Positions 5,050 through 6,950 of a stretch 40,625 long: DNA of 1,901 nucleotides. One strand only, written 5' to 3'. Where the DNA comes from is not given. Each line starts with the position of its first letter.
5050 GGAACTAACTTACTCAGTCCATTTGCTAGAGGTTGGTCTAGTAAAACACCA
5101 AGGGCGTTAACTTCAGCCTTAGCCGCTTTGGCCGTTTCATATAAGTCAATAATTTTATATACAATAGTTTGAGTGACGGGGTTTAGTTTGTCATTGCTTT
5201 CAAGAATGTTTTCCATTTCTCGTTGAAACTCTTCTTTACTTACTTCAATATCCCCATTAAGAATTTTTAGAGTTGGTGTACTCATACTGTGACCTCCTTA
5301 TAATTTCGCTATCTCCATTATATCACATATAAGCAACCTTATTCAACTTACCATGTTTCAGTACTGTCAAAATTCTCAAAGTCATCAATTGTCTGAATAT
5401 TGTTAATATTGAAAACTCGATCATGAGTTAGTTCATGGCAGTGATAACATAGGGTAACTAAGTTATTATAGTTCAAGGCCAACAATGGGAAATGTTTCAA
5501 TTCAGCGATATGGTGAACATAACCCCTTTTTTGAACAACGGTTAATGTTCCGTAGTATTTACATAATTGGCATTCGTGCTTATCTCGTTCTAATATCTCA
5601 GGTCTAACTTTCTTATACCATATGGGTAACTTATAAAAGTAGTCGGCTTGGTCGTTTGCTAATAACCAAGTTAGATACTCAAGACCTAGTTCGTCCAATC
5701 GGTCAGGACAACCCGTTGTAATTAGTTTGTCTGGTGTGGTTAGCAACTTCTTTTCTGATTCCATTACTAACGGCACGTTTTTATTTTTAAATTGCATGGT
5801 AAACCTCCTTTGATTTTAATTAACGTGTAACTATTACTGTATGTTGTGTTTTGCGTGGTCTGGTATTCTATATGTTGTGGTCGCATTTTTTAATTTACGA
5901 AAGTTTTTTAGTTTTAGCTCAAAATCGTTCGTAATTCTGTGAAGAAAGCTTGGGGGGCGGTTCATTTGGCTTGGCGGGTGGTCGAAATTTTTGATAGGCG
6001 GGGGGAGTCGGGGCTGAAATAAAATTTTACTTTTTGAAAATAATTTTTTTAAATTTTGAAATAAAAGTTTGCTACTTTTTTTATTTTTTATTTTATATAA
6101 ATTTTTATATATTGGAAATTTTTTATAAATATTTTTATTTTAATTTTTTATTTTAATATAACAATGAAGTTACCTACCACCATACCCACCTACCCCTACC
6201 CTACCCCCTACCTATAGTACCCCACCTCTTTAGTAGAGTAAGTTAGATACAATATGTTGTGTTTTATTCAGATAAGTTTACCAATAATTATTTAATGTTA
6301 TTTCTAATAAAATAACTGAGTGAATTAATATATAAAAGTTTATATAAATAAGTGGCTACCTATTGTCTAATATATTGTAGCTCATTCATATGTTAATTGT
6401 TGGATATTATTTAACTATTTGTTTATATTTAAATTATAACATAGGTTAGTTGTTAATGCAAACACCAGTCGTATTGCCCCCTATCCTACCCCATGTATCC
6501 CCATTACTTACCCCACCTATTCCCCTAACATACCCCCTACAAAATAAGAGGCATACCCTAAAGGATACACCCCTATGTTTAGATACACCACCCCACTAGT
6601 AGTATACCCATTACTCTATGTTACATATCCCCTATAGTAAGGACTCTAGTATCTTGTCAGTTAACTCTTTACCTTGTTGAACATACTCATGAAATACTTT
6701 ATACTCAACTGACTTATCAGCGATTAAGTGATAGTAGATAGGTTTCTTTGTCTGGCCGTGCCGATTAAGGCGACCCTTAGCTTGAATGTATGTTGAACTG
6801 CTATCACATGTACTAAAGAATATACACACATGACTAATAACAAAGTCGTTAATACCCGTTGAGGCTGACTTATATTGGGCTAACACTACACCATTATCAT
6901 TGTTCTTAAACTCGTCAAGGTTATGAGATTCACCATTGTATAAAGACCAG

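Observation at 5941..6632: Candidate cos/packaging region: GC-rich island flanked by bent AT-DNA and two arrays of phased G-tracts with G-quadruplex potential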

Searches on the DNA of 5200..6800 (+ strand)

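Call 4: search_dna_similar(query=window:5700-6750:+, collection=phages, mode=distant, max_rows=30)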
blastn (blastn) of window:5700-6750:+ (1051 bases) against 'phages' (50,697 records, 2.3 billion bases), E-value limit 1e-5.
Records with a match: 1; places in all: 1; records where one place covers at least 80% of the query: 1.
Best place of each record, by identity: 90-95% 1.
By first word of the organism name: Enterococcus 1.
By host as written in the record: Enterococcus cecorum 1.
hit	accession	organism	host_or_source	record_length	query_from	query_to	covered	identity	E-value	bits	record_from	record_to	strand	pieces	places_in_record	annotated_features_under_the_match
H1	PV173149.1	Enterococcus phage_vB_CECAV_A40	Enterococcus cecorum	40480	1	1051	100%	92.4%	0e+0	1526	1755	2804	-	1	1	DNA helicase | HNH endonuclease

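Call 6: get_annotated_region(hit=H1, flank=6000)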
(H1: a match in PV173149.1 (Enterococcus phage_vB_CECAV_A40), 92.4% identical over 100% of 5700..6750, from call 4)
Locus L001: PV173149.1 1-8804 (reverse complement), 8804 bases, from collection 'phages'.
description: Enterococcus phage_vB_CECAV_A40, complete genome.
organism: Enterococcus phage_vB_CECAV_A40 (NCBI taxid 3403037)
taxonomy: Viruses; Duplodnaviria; Heunggongvirae; Uroviricota; Caudoviricetes
host: Enterococcus cecorum; source: poultry fecal samples; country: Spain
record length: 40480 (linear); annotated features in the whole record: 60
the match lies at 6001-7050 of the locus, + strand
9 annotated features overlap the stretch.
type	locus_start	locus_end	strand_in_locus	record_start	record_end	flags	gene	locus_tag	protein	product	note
CDS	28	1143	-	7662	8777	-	-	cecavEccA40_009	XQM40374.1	major head protein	-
CDS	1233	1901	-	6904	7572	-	-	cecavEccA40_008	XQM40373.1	head maturation protease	-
CDS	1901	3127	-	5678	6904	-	-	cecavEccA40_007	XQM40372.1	hypothetical protein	-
CDS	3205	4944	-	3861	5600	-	-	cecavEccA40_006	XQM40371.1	terminase large subunit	-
CDS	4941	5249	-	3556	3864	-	-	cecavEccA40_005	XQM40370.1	hypothetical protein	-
CDS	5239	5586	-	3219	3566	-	-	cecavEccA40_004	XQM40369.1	hypothetical protein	-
CDS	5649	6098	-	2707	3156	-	-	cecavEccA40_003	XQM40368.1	HNH endonuclease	-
CDS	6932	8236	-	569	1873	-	-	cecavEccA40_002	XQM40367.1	DNA helicase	-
CDS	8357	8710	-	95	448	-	-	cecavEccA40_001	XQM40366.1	endonuclease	-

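Call 36: search_dna_similar(query=window:5925-6025:-, collection=phages, mode=distant, max_evalue=10, max_rows=40)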
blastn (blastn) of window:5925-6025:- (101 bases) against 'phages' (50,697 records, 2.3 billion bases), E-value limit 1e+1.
Records with a match: 3; places in all: 3; records where one place covers at least 80% of the query: 1.
Best place of each record, by identity: >=99% 1; 80-90% 2.
By first word of the organism name: Acinetobacter 2; Enterococcus 1.
By host as written in the record: - 2; Enterococcus cecorum 1.
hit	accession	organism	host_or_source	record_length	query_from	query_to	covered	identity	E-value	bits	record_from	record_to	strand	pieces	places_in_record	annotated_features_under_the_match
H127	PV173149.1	Enterococcus phage_vB_CECAV_A40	Enterococcus cecorum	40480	1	101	100%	99.0%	4e-43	178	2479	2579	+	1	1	none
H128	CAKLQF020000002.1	Acinetobacter phage MD-2021a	not known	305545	30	67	38%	84.2%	2e-2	43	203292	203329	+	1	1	mutT_1: mutator MutT protein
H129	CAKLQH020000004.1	Acinetobacter phage MD-2021a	not known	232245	30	67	38%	84.2%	2e-2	43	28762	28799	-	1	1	mutT_2: mutator MutT protein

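Call 72: search_rna_families(source=window, start=5200, end=6800, threshold=evalue, max_evalue=1)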
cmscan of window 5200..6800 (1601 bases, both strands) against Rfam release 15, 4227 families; matches with E-value up to 1: 0.
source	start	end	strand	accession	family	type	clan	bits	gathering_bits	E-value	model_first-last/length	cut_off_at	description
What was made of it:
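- On Known structured RNA family: No Rfam match at E <= 1 (call 72).
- Tried and rejected: Structured RNA or long-range pairing of the G array with the C island: no Rfam hit (call 72).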

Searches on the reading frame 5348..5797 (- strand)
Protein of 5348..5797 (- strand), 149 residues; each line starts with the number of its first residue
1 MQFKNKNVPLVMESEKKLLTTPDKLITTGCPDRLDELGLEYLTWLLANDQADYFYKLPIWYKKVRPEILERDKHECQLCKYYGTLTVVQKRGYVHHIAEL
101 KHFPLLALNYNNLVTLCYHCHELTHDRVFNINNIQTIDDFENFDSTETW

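Call 5: search_protein_families(library=pfam, proteins=[window:5348-5797:-])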
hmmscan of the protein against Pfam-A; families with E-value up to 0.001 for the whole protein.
window:5348-5797:- (149 aa): 1 family
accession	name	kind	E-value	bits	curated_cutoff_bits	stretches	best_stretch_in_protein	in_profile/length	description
PF01844.29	HNH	-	5.4e-07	30.1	21.4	1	76-127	1-47/47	HNH endonuclease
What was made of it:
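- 5348..5797 (-): Packaging-type HNH endonuclease gene. Pfam HNH (call 5).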

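Call 16: search_dna_similar(query=window:5348-5797:-, collection=phages, mode=protein, max_rows=40, rows=spread)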
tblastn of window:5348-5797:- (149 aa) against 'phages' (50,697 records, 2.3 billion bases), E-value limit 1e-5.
Records with a match: 185; places in all: 185; records where one place covers at least 80% of the query: 4.
Best place of each record, by identity: 95-99% 1; <60% 184.
By first word of the organism name: Staphylococcus 78; Streptococcus 46; Listeria 18; Bacillus 6; Bacteriophage 6; Lactococcus 5; Lactobacillus 5; Ruminococcus 4; Enterococcus 3; Clostridium 3; and 7 more.
By host as written in the record: Staphylococcus aureus 24; - 17; Listeria monocytogenes 9; Staphylococcus pseudintermedius 6; [Ruminococcus] gnavus ATCC 29149 4; Lactococcus lactis 3; Clostridium difficile 2; Listeria monocytogenes HM00113468 2; and 99 more.
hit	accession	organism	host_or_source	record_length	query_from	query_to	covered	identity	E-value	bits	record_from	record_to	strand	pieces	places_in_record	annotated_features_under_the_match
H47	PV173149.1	Enterococcus phage_vB_CECAV_A40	Enterococcus cecorum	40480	1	149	100%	97.3%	8e-95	304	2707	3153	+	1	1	HNH endonuclease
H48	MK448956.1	Streptococcus phage Javan48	Streptococcus agalactiae GB00901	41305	54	147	63%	40.4%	4e-9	59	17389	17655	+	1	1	homing endonuclease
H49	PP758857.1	Streptococcus phage phiGBSVK-D_GBSInt8.1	Streptococcus agalactiae JN_AR_GBS273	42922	54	147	63%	40.4%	1e-8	58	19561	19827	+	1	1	homing endonuclease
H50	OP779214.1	Listeria phage LP-P111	Listeria monocytogenes LM 71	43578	37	127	61%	40.8%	1e-10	64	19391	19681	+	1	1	HNH endonuclease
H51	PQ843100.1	Streptococcus phage vB_SagS-GXN2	Streptococcus agalactiae 2024.2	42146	54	127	50%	49.4%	1e-9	61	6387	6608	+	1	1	homing endonuclease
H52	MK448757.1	Streptococcus phage Javan427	Streptococcus pseudopneumoniae 5247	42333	49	149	68%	35.6%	2e-8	57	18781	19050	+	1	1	none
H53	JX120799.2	Listeria phage LP-030-2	-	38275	45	139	64%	37.9%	2e-9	61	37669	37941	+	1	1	HNH homing endonuclease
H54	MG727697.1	Paenibacillus phage Dragolir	Paenibacillus larvae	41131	51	131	54%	44.4%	9e-11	64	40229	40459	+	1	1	HNH endonuclease/restriction endonuclease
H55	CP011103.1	Listeria phage LWP01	Listeria weihenstephanensis WS 4560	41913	35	149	77%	31.3%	2e-7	54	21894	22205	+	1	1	hypothetical protein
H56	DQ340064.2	Geobacillus phage GBSV1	Geobacillus sp. 6k51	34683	54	130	52%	45.5%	4e-11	65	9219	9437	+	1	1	HNH endonuclease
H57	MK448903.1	Streptococcus phage Javan310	Streptococcus mitis B9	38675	54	149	64%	36.5%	4e-7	54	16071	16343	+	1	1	none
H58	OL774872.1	Streptococcus phage MissC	Streptococcus mitis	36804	49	149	68%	34.7%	9e-8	56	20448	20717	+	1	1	HNH endonuclease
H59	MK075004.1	Staphylococcus phage phiSP119-1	Staphylococcus pseudintermedius ...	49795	40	127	59%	39.3%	1e-7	55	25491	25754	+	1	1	homing endonuclease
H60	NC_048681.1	Staphylococcus phage phiSa2wa_st22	Staphylococcus aureus subsp. aureus ...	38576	45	133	60%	38.7%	3e-10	62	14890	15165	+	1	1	HNH endonuclease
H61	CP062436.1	Staphylococcus phage ECel-2020g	Staphylococcus aureus NAS_AN_286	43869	45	133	60%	38.7%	3e-10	62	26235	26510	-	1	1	record has no annotation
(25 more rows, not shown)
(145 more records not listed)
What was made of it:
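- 5348..5797 (-): Relatives in Staphylococcus, Streptococcus and Listeria cos phages (call 16).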

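Call 25: find_related_loci(query=window:5348-5797:-, collection=viral_contigs, flank=4000)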
Query window:5348-5797:- (149 aa) in viral_contigs; peptide patterns used: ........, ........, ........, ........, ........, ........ (x = any residue, [..] = any of these).
40 stretches matched a pattern; 31 encode a relative of the query (tblastn E <= 1e-3); 31 distinct loci.
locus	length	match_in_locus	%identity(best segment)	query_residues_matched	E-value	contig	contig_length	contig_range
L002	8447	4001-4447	72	1-149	6e-74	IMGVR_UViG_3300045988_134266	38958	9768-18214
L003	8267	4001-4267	40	45-130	1e-12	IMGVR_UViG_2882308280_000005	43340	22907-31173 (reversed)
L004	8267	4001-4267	32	40-122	1e-9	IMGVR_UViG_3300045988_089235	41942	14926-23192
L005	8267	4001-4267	33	40-122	1e-9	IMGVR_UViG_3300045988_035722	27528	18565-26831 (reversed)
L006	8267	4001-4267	32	40-122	2e-9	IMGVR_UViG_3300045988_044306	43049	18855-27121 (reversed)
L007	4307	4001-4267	32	40-122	2e-9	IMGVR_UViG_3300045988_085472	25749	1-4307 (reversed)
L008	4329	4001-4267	32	40-122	2e-9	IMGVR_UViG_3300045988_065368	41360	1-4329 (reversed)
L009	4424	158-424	32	40-122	3e-9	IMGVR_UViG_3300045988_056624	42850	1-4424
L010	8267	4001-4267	32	40-122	2e-9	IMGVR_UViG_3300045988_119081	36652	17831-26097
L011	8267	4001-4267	32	40-122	2e-9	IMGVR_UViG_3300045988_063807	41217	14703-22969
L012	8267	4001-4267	32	40-122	2e-9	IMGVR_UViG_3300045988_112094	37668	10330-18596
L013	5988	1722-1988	32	40-122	2e-9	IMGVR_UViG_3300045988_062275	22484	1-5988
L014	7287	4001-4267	32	40-122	3e-9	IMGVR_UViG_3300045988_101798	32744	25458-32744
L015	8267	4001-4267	32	40-122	3e-9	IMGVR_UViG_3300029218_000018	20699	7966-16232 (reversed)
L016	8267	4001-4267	32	40-122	5e-9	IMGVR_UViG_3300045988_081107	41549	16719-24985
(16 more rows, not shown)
